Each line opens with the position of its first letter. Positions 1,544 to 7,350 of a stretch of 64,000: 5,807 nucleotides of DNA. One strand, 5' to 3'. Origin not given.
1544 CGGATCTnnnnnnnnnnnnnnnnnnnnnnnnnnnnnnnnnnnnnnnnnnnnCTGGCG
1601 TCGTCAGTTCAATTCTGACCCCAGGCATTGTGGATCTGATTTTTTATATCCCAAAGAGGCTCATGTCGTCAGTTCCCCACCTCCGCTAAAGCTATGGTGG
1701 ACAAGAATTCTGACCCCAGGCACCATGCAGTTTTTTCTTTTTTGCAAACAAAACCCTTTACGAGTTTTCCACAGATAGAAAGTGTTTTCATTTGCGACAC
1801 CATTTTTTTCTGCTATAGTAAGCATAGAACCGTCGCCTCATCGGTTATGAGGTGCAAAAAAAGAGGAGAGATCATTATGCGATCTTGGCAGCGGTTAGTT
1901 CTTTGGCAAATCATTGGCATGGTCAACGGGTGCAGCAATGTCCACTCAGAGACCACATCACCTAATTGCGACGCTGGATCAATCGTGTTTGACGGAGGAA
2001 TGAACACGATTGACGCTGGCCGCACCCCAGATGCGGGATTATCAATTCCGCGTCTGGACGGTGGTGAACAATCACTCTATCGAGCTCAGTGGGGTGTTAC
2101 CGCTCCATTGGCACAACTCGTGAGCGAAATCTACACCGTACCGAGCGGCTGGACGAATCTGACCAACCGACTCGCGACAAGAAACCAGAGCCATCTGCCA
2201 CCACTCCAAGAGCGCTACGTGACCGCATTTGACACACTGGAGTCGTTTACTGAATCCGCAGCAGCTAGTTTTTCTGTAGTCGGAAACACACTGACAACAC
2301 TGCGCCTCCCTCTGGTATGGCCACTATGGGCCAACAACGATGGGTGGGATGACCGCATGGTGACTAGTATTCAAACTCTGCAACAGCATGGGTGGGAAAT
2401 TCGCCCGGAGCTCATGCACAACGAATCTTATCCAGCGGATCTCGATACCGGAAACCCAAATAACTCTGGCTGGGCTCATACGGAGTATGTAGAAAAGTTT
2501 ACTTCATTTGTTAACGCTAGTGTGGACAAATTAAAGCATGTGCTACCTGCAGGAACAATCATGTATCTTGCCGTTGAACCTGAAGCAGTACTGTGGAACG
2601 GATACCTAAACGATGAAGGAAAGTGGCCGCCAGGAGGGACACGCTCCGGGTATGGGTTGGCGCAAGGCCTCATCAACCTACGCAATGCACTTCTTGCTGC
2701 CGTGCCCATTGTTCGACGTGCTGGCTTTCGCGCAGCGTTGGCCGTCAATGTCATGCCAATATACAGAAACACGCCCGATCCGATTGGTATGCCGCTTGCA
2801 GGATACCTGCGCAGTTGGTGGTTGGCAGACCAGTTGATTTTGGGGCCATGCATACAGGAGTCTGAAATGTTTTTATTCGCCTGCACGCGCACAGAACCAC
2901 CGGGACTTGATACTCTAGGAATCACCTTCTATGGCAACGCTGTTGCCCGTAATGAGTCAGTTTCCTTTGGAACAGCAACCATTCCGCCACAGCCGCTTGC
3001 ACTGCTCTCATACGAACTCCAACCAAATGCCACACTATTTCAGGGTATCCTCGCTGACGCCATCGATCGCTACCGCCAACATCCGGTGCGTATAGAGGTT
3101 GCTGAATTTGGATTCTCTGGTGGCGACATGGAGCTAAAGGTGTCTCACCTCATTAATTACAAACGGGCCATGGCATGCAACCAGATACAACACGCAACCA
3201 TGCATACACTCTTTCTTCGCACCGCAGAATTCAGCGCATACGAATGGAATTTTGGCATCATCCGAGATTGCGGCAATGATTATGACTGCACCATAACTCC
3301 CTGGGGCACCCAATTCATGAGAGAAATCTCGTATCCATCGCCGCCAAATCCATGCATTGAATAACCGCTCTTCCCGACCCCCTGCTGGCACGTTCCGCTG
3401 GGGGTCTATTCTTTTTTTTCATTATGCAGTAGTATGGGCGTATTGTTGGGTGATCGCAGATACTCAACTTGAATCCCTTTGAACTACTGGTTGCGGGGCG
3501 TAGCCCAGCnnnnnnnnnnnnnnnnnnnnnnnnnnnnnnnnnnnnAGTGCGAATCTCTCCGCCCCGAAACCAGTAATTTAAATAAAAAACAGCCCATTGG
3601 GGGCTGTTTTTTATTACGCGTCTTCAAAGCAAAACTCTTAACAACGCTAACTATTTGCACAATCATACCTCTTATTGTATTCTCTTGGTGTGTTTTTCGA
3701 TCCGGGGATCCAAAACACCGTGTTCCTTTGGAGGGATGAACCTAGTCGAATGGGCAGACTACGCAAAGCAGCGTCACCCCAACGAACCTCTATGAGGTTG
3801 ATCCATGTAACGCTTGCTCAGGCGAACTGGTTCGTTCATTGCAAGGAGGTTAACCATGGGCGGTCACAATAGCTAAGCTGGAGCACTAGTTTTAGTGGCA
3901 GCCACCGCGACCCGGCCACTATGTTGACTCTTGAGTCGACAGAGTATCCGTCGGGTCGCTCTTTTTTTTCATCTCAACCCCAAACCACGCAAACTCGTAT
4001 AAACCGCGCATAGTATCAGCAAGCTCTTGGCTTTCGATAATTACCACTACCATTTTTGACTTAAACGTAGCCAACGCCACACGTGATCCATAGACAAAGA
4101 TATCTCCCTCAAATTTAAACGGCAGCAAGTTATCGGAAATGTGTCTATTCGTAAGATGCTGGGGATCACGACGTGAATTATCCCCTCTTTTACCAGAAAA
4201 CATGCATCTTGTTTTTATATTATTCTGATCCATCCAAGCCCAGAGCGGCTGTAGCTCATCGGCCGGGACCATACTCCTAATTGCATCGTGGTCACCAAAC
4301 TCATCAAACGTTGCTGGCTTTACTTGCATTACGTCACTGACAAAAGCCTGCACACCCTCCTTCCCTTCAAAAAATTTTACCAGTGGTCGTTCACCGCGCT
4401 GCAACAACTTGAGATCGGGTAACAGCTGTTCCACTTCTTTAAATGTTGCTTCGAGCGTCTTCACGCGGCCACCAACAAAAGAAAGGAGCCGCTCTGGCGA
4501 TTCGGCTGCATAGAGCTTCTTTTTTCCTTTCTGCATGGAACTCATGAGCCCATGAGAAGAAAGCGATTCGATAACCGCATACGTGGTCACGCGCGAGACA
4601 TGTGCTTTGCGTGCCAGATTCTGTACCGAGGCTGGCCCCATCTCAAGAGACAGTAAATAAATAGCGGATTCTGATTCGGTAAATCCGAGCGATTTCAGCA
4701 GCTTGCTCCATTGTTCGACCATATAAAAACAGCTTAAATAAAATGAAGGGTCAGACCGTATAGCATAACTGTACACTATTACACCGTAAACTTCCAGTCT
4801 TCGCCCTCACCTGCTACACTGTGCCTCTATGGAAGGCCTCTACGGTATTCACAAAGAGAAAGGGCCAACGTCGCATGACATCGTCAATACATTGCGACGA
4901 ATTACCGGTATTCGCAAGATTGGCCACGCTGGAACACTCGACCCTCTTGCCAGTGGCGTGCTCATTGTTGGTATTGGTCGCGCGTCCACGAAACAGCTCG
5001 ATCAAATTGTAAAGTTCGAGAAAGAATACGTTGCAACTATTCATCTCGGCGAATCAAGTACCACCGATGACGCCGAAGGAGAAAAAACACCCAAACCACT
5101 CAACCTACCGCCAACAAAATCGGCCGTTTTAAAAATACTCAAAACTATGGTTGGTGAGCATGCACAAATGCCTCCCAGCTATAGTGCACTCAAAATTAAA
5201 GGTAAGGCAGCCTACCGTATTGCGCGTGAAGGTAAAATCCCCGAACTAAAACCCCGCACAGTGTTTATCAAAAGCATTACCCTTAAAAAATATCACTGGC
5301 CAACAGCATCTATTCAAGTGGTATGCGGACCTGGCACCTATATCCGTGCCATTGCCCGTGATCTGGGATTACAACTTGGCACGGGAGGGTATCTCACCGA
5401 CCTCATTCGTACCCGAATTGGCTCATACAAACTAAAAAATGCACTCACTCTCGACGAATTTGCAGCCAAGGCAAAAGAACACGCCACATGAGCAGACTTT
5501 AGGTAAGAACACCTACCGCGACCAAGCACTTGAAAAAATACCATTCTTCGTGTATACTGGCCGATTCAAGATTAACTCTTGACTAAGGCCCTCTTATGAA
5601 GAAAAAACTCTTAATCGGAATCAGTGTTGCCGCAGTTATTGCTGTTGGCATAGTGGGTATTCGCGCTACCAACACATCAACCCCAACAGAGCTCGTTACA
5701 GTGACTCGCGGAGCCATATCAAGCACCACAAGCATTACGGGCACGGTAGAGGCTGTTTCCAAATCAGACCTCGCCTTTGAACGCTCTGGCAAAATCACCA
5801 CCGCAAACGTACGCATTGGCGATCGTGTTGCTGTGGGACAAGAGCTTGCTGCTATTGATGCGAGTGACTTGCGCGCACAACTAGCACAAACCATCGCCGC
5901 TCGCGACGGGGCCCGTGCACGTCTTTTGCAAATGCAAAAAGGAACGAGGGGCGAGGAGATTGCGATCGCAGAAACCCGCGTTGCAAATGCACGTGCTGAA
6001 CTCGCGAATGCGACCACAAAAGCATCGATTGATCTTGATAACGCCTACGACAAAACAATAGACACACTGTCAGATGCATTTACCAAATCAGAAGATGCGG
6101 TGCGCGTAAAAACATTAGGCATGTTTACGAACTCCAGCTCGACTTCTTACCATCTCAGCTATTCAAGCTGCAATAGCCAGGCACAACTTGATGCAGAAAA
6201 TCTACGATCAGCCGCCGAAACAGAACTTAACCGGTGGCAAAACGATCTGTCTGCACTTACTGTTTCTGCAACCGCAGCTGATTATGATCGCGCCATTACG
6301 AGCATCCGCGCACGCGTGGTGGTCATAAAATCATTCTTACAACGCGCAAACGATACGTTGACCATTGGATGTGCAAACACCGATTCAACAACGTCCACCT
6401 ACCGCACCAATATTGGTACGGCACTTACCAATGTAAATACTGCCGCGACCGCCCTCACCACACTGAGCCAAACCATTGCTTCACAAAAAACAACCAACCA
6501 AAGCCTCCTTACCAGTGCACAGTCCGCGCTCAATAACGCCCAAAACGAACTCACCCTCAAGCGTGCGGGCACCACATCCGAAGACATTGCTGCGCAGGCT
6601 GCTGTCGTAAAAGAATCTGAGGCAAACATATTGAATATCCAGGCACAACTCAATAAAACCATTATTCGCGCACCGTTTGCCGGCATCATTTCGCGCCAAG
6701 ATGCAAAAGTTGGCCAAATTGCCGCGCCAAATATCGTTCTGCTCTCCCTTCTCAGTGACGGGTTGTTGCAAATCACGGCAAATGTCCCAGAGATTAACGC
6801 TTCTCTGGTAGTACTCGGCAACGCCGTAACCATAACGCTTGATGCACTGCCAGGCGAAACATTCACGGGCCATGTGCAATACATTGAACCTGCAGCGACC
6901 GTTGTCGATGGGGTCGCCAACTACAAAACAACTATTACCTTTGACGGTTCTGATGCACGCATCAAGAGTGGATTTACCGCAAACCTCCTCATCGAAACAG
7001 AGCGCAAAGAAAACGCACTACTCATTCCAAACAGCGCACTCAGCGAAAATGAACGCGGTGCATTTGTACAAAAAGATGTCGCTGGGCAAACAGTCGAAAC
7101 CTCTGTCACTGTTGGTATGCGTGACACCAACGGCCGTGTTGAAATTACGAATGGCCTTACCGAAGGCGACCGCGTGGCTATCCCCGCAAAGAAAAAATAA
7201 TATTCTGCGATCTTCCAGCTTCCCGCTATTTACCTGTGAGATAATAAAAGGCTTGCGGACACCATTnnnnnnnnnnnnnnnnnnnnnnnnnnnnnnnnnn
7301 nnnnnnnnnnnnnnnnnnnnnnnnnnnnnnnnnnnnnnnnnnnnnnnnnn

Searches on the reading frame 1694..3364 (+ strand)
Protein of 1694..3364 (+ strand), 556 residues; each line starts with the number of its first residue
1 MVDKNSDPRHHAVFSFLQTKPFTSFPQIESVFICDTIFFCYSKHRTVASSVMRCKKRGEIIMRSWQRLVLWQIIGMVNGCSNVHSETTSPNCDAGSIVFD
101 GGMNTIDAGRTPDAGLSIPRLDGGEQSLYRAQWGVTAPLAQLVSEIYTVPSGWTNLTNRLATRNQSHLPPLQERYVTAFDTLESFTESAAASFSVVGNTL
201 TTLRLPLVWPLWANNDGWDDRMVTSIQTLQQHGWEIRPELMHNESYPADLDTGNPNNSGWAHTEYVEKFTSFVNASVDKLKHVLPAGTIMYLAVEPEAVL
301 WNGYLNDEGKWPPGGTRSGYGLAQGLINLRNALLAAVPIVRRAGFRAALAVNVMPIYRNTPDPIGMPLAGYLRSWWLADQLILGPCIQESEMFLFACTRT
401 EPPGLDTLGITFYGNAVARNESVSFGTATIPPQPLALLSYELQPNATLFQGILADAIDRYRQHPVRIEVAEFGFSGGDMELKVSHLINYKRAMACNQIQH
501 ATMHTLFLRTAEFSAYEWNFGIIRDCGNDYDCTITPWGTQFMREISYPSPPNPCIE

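Call 8: search_protein_families(library=pfam, proteins=[window:1694-3364:+], max_evalue=0.0001)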
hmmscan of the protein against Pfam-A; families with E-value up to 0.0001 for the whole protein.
window:1694-3364:+ (556 aa): 0 families

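Call 68: find_encoding_contigs(protein=window:1694-3364:+, flank=10000, max_places=2)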
Protein window:1694-3364:+ (556 aa): no gene with exactly this product is on record in the collection.
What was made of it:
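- Tried and rejected: The exact-protein lookup for 1694-3364 failed (call 68).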

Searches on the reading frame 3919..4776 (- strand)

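Call 26: search_protein_families(library=pfam, proteins=[window:3919-4776:-], max_evalue=0.001)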
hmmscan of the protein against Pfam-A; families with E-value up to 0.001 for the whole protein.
window:3919-4776:- (285 aa): 2 families
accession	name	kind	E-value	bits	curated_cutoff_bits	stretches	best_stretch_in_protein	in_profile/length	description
PF01978.25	TrmB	-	5.6e-11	42.6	25.6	1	27-95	1-68/68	Sugar-specific transcriptional regulator TrmB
PF24033.1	DUF7342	-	0.0008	19.9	31.6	0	47-97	16-66/150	Family of unknown function (DUF7342)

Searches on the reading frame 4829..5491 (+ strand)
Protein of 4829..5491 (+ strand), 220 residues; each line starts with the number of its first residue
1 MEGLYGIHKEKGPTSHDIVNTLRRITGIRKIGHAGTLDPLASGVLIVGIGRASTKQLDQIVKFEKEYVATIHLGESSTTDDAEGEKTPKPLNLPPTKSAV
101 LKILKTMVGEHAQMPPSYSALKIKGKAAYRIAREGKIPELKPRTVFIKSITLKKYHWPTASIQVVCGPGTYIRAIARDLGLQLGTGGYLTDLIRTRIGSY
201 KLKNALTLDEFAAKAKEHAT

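Call 26: search_protein_families(library=pfam, proteins=[window:4829-5491:+], max_evalue=0.001)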
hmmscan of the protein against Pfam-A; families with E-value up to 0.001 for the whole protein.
window:4829-5491:+ (220 aa): 2 families
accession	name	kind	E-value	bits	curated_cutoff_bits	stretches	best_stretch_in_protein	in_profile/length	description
PF01509.24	TruB_N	-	5.4e-46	157.1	27.3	1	23-172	1-149/149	TruB family pseudouridylate synthase (N terminal domain)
PF16198.10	TruB_C_2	-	8e-09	35.9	29.3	1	173-214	1-42/66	tRNA pseudouridylate synthase B C-terminal domain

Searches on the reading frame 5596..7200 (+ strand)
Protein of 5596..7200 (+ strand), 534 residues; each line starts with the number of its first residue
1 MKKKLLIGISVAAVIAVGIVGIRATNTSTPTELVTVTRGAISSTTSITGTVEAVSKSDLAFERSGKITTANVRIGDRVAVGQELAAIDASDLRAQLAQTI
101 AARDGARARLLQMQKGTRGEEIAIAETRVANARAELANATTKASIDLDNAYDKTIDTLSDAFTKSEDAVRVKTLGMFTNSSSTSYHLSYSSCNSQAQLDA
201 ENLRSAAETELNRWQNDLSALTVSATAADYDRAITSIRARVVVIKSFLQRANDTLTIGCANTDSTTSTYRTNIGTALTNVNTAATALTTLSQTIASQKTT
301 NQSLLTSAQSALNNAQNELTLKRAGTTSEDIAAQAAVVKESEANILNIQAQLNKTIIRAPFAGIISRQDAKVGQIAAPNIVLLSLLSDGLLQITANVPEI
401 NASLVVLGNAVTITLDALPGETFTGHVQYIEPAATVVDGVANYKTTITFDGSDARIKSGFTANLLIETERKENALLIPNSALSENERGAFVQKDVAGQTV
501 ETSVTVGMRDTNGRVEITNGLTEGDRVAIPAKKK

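Call 8: search_protein_families(library=pfam, proteins=[window:5596-7200:+], max_evalue=0.0001)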
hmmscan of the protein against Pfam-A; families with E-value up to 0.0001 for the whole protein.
window:5596-7200:+ (534 aa): 2 families
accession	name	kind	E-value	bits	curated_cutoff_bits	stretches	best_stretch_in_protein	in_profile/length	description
PF16576.10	HlyD_D23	-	6.5e-17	62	30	1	300-434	44-188/214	Barrel-sandwich domain of CusB or HlyD membrane-fusion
PF13437.12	HlyD_3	-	1.2e-11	45.8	22.2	1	357-458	2-105/106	HlyD family secretion protein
